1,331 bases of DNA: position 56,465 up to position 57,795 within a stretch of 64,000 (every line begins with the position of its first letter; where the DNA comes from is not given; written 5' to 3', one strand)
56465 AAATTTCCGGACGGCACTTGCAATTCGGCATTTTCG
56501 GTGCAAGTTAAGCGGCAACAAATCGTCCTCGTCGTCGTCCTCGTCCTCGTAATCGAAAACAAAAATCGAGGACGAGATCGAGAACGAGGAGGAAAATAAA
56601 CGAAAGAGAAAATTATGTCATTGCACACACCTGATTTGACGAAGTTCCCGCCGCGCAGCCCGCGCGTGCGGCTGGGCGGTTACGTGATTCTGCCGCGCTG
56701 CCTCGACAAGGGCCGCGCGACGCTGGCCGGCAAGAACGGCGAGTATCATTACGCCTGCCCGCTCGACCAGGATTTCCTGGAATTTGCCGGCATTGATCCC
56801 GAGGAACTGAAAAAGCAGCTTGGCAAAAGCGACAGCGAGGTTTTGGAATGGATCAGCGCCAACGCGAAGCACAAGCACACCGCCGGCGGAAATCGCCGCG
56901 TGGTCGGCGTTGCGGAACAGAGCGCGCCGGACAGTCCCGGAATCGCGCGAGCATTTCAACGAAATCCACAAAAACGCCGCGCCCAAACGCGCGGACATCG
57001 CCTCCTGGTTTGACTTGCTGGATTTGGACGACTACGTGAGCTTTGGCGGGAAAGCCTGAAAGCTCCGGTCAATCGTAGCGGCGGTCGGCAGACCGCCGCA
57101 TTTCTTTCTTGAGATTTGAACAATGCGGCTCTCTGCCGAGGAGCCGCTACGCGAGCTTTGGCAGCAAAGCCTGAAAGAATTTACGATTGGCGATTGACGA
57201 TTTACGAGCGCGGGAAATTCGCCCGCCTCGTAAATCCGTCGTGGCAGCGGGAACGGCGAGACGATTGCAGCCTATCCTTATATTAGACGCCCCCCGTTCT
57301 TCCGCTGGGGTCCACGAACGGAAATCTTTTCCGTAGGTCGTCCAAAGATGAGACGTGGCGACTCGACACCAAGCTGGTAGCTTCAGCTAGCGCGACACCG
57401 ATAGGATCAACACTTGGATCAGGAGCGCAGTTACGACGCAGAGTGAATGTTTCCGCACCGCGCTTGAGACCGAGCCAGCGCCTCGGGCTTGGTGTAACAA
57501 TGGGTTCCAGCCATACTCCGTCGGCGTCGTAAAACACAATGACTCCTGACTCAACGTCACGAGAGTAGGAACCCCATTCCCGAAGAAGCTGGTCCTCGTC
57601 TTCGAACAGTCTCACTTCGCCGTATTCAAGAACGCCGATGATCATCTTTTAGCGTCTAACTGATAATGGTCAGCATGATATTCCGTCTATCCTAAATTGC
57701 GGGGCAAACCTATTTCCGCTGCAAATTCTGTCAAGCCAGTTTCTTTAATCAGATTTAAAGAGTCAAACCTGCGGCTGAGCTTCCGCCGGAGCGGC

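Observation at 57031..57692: Cassette locus 3: single ORF with compensating end changes, inserted beside a duplicated gene 3' end and bulged hairpins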

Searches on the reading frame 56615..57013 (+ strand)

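Call 14: search_protein_families(library=pfam, proteins=[window:56615-57013:+], max_evalue=0.01)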
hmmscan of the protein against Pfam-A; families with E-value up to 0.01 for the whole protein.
window:56615-57013:+ (132 aa): 1 family
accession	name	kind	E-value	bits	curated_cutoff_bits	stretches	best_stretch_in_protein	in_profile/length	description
PF16798.10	DUF5069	-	3e-31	108.7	27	1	12-120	3-112/133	Domain of unknown function (DUF5069)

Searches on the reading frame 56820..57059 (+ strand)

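Call 14: search_protein_families(library=pfam, proteins=[window:56820-57059:+], max_evalue=0.01)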
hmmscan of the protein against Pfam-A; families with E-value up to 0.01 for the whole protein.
window:56820-57059:+ (79 aa): 1 family
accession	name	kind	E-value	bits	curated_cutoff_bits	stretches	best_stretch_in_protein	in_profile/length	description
PF16798.10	DUF5069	-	3.5e-09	37.4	27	1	17-72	77-132/133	Domain of unknown function (DUF5069)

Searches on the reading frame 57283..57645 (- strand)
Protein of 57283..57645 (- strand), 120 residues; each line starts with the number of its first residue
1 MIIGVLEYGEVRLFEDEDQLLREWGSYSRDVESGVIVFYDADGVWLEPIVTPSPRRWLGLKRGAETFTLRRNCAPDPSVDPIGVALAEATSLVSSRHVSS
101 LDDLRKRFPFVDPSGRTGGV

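Call 14: search_protein_families(library=pfam, proteins=[window:57283-57645:-], max_evalue=0.01)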
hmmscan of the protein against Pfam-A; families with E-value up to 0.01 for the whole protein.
window:57283-57645:- (120 aa): 0 families

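Call 16: find_encoding_contigs(protein=window:57283-57645:-, flank=10000, max_places=10)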
Protein window:57283-57645:- (120 aa): no gene with exactly this product is on record in the collection.

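Call 66: find_homologous_proteins(query=window:57283-57645:-, max_evalue=0.001)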
Query window:57283-57645:- (120 aa): 20 proteins with E <= 0.001 among 32 candidates.
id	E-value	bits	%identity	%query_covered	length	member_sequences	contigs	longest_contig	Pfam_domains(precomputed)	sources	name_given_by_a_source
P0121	2.1e-74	265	100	100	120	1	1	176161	-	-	-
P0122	5.8e-40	154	63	91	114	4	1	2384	-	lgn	-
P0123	1.2e-38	150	65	92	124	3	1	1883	-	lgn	-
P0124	1.4e-38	150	66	92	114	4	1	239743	-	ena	-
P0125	4.1e-37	145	64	93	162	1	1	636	-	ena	-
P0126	3.9e-36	142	61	92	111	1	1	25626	-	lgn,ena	-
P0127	1.9e-34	136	58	92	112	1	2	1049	-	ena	-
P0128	4.5e-34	135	58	92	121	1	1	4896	-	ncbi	-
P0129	3.2e-33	132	56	92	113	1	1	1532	-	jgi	-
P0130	1.0e-32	131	58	92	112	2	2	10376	-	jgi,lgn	-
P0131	5.5e-32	128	56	92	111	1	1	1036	-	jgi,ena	-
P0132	1.2e-30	124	61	92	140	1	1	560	-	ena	-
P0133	1.1e-28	118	58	92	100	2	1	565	-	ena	-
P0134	1.7e-28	117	57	97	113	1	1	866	-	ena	-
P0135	2.1e-28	117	56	92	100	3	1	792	-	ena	-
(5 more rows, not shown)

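Call 67: find_encoding_contigs(protein=P0124, flank=3000, max_places=2)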
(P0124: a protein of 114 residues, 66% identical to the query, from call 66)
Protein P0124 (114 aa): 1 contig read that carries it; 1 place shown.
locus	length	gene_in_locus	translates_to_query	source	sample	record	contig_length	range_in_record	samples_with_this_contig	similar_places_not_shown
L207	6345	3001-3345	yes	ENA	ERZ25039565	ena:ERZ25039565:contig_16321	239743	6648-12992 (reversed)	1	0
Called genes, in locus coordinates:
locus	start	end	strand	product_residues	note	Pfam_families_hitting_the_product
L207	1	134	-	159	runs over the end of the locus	PF00135:COesterase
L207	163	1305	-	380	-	PF00135:COesterase, PF20434:BD-FAE (weak)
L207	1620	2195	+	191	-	PF00903:Glyoxalase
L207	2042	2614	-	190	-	-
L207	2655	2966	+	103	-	-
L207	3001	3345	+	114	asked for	-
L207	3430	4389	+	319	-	-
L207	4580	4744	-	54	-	-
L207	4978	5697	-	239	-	PF07676:PD40 (faint), PF26549:Tricorn_N, PF00930:DPPIV_N (faint), PF26550:Tricorn_2nd (faint)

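Call 68: find_encoding_contigs(protein=P0126, flank=3000, max_places=2)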
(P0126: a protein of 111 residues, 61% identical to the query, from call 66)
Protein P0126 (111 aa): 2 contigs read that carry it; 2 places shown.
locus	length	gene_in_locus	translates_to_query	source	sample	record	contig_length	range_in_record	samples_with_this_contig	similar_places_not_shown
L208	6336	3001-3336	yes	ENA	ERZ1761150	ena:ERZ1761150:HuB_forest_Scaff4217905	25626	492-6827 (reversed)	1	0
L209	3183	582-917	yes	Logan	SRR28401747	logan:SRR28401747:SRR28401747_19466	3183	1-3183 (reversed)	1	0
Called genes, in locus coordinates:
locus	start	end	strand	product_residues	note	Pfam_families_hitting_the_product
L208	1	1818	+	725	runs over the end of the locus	PF13442:Cytochrome_CBB3, PF01011:PQQ, PF13360:PQQ_2, PF13570:Beta-prop_ACSF4 (weak), PF01011:PQQ, PF13360:PQQ_2 (weak)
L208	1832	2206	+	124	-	-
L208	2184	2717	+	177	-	-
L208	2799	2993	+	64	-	-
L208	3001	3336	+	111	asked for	-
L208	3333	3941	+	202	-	PF13563:2_5_RNA_ligase2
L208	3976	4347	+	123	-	PF04993:TfoX_N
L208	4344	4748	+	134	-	PF02276:CytoC_RC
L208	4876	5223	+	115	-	-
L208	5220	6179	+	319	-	PF00034:Cytochrom_C (faint), PF13442:Cytochrome_CBB3 (faint)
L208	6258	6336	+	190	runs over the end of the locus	?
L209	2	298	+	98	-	?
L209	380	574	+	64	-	-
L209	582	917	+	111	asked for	-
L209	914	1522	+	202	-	PF13563:2_5_RNA_ligase2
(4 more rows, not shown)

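Call 69: find_encoding_contigs(protein=P0130, flank=3000, max_places=2)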
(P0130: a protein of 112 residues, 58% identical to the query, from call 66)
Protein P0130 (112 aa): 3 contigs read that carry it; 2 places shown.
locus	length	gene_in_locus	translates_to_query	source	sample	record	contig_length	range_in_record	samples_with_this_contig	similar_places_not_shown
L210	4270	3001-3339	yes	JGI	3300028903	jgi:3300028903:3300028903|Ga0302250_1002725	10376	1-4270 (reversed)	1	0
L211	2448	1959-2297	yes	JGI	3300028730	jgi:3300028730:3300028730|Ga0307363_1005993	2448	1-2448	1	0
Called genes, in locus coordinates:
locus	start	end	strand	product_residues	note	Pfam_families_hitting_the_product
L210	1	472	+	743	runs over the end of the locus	PF12729:4HB_MCP_1, PF00672:HAMP (weak), PF00015:MCPsignal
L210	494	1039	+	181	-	-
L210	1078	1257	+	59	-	-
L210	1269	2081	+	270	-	PF02582:DUF155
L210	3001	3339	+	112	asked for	-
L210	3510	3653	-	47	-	-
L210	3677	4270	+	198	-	?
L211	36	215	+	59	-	-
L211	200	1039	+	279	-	PF02582:DUF155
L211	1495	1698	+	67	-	-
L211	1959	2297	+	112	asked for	-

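Call 88: search_protein_families(library=padloc, proteins=[window:57283-57645:-], max_evalue=0.01)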
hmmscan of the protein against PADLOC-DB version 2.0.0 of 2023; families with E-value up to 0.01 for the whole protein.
window:57283-57645:- (120 aa): 0 families

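Call 89: search_protein_families(library=ncbifam, proteins=[window:57283-57645:-], max_evalue=0.01)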
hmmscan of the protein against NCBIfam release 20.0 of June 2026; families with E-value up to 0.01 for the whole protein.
window:57283-57645:- (120 aa): 0 families
